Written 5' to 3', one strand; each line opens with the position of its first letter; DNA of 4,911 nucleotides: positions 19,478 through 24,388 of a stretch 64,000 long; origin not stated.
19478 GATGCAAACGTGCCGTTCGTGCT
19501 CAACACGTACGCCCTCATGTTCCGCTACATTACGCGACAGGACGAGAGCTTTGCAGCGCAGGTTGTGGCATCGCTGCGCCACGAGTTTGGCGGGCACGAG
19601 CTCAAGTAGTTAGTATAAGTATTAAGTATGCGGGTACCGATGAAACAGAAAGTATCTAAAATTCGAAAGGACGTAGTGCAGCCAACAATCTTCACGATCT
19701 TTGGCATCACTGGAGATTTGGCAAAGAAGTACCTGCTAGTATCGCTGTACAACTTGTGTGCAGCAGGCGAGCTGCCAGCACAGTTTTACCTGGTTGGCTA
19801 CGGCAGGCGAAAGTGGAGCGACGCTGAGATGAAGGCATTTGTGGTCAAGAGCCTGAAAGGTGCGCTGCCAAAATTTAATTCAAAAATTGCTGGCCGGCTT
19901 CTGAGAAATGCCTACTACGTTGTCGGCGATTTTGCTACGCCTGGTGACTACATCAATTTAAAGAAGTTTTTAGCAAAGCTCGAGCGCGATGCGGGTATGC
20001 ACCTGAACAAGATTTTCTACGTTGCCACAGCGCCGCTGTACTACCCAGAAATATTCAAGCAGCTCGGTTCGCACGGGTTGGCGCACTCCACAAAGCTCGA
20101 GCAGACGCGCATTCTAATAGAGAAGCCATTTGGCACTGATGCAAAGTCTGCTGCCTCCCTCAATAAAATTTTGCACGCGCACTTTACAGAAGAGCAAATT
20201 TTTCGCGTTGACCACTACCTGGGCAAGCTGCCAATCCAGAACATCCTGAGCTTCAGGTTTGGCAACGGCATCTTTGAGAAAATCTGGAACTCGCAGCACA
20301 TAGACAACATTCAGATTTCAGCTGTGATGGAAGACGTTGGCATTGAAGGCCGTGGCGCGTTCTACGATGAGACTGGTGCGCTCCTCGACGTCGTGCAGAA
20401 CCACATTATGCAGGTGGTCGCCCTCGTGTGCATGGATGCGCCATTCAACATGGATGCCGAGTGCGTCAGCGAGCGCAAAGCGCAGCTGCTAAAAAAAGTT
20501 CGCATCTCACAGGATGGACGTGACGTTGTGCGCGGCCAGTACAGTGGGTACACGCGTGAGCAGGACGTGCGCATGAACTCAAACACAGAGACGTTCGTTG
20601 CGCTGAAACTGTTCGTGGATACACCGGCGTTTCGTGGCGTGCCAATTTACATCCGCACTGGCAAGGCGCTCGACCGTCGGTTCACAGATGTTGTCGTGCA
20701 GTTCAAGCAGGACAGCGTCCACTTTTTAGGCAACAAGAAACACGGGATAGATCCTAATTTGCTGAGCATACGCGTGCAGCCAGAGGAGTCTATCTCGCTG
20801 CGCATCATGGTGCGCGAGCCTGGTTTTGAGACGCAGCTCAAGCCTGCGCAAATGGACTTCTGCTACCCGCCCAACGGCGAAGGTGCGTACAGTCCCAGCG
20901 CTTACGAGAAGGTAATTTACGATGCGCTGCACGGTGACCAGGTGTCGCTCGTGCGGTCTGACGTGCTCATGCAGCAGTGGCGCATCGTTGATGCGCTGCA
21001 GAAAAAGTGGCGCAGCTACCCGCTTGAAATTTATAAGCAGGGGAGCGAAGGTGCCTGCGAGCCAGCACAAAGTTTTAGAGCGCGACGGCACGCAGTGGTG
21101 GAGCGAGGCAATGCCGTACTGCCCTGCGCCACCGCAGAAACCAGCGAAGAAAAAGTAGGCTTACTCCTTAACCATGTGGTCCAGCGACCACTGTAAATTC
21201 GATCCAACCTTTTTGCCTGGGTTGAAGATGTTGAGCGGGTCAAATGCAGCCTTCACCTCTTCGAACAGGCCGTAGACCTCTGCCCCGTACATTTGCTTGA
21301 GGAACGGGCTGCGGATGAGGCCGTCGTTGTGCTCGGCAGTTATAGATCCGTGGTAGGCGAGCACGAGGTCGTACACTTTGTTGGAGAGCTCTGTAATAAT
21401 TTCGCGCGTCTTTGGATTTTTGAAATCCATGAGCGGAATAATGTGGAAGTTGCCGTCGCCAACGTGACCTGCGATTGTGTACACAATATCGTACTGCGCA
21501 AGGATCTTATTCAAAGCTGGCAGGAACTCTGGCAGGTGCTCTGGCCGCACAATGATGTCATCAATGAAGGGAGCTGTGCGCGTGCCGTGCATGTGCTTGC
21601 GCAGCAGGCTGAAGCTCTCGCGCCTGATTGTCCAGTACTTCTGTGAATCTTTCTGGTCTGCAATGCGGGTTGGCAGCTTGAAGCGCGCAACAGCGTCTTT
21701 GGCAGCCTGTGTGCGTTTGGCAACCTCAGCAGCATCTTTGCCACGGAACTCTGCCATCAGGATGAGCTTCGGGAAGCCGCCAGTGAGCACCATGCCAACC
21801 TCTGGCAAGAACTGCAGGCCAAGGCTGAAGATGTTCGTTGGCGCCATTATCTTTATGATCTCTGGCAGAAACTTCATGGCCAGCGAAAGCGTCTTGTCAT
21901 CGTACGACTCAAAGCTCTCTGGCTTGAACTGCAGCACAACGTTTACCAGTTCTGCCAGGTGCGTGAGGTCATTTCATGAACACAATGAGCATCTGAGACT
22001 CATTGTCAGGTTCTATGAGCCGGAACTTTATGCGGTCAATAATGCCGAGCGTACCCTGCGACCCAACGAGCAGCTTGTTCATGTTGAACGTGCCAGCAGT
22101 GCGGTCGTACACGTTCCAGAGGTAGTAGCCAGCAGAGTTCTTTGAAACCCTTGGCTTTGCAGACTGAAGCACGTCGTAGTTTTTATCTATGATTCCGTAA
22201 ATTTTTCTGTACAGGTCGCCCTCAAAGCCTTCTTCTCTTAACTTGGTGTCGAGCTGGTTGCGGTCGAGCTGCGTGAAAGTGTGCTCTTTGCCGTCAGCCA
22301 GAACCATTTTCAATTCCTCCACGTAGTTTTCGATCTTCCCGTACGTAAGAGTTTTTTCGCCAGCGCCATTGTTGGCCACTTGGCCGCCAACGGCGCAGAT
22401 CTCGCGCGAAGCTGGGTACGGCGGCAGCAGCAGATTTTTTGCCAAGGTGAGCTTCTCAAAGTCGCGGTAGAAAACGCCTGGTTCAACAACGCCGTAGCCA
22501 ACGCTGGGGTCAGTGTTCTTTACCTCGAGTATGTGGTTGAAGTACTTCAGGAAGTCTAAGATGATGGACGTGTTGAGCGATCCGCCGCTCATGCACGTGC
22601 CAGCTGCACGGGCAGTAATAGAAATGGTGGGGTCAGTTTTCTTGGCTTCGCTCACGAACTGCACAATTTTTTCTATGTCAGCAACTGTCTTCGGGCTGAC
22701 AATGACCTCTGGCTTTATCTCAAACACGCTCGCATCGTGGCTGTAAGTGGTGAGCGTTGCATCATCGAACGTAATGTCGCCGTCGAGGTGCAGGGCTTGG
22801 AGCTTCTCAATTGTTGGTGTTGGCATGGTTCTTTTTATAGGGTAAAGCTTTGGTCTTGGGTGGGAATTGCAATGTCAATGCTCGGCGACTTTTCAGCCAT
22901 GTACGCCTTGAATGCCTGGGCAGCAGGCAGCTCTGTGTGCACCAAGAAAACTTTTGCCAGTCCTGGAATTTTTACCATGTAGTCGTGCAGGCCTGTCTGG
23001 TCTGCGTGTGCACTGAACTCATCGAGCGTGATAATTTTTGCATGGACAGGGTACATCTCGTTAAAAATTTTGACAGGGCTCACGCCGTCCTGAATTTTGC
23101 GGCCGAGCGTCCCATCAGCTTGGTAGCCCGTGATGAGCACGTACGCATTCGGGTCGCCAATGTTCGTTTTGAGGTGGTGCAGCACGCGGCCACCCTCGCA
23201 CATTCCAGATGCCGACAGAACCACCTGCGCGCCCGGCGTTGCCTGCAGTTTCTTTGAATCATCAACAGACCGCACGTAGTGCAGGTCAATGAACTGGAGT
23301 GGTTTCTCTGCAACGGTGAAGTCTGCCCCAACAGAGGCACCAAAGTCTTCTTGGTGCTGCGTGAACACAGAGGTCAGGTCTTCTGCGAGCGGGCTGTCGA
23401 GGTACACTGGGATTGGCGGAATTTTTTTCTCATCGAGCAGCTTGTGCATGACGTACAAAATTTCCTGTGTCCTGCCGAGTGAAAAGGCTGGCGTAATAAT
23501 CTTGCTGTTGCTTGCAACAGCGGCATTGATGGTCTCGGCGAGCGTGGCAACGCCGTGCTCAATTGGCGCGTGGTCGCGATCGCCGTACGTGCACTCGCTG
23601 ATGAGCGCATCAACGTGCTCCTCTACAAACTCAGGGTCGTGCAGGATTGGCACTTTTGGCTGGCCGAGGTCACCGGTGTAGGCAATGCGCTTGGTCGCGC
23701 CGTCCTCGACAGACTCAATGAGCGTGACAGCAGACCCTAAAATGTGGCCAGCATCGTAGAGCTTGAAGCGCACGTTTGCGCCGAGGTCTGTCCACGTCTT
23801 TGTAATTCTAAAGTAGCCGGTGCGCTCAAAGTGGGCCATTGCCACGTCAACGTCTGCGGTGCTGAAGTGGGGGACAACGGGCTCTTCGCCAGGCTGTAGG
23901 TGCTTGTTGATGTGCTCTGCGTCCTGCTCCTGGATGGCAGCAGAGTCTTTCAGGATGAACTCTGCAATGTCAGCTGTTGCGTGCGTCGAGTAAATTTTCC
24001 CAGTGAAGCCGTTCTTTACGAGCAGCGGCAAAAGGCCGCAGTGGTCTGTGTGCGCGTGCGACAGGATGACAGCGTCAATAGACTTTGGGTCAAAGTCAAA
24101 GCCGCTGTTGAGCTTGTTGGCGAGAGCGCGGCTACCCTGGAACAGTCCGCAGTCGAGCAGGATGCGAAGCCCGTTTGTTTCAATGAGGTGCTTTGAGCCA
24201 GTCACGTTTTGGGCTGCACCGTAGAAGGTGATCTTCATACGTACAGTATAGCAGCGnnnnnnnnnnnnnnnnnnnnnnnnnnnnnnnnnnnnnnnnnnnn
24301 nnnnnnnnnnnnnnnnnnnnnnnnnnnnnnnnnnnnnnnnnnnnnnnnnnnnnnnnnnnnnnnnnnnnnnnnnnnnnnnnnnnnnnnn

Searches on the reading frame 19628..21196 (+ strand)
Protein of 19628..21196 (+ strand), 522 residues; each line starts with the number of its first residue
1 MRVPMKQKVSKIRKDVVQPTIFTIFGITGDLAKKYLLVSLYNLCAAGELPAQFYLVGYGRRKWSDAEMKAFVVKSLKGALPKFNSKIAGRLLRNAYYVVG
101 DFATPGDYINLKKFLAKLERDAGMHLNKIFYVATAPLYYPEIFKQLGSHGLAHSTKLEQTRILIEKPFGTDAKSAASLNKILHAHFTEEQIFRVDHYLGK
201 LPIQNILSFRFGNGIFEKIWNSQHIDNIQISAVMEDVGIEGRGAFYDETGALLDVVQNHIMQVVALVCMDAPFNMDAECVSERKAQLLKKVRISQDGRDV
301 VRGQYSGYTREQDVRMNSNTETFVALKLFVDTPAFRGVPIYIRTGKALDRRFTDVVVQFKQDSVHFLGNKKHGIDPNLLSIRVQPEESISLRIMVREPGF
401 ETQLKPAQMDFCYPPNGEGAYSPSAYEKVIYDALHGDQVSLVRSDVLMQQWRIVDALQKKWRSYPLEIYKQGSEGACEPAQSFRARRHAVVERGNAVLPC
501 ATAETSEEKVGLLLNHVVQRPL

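Call 31: search_protein_families(library=pfam, proteins=[window:19628-21196:+], max_evalue=0.0001)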
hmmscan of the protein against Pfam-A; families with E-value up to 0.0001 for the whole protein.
window:19628-21196:+ (522 aa): 2 families
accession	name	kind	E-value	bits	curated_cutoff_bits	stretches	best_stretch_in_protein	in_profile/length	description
PF02781.21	G6PD_C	-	1.8e-87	293.6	27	1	208-481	2-286/296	Glucose-6-phosphate dehydrogenase, C-terminal domain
PF00479.28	G6PD_N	-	3.7e-50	171.5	22.1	1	24-205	2-183/183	Glucose-6-phosphate dehydrogenase, NAD binding domain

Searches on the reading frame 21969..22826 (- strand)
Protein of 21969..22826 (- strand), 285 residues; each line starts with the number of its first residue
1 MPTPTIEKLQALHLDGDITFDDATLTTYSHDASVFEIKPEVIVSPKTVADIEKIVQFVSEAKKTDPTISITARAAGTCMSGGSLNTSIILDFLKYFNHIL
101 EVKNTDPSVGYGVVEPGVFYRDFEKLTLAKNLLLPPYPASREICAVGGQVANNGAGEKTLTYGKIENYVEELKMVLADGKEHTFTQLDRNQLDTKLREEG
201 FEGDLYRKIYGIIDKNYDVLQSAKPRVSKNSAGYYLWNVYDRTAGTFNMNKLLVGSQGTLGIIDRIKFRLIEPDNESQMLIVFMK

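Call 31: search_protein_families(library=pfam, proteins=[window:21969-22826:-], max_evalue=0.0001)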
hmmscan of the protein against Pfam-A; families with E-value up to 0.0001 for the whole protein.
window:21969-22826:- (285 aa): 1 family
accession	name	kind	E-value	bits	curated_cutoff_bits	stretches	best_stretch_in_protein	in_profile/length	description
PF01565.28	FAD_binding_4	-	2e-25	89.5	26.4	1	39-183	1-137/139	FAD binding domain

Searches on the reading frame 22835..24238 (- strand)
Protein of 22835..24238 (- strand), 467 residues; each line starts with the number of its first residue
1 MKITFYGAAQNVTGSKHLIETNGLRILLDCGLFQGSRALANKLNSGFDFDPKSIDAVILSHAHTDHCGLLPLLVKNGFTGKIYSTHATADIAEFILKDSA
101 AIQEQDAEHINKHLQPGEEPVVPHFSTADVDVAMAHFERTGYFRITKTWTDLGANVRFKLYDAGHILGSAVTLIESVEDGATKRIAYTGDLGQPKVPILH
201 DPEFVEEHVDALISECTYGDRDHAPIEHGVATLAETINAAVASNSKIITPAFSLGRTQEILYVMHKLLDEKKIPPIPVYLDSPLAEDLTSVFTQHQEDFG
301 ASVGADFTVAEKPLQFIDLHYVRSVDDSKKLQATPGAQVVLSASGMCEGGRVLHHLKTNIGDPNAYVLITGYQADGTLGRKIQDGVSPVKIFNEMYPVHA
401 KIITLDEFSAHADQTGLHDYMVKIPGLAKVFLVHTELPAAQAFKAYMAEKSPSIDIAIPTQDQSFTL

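Call 31: search_protein_families(library=pfam, proteins=[window:22835-24238:-], max_evalue=0.0001)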
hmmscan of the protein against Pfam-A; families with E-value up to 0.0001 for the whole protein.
window:22835-24238:- (467 aa): 5 families
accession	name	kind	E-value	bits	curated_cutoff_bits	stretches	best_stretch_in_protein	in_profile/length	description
PF10996.14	Beta-Casp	-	2.1e-37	128.7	27.7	1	257-382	1-120/120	Beta-Casp domain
PF00753.33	Lactamase_B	-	7e-13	49.4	22.7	1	18-202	10-161/196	Metallo-beta-lactamase superfamily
PF16661.11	Lactamase_B_6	-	1.5e-11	44.5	27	1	18-179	1-154/193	Metallo-beta-lactamase superfamily domain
PF07521.17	RMMBL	-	4e-11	43.2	21.6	1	396-459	2-63/63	Zn-dependent metallo-hydrolase RNA specificity domain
PF12706.13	Lactamase_B_2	-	2.2e-09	37.7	27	1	25-242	2-189/200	Beta-lactamase superfamily domain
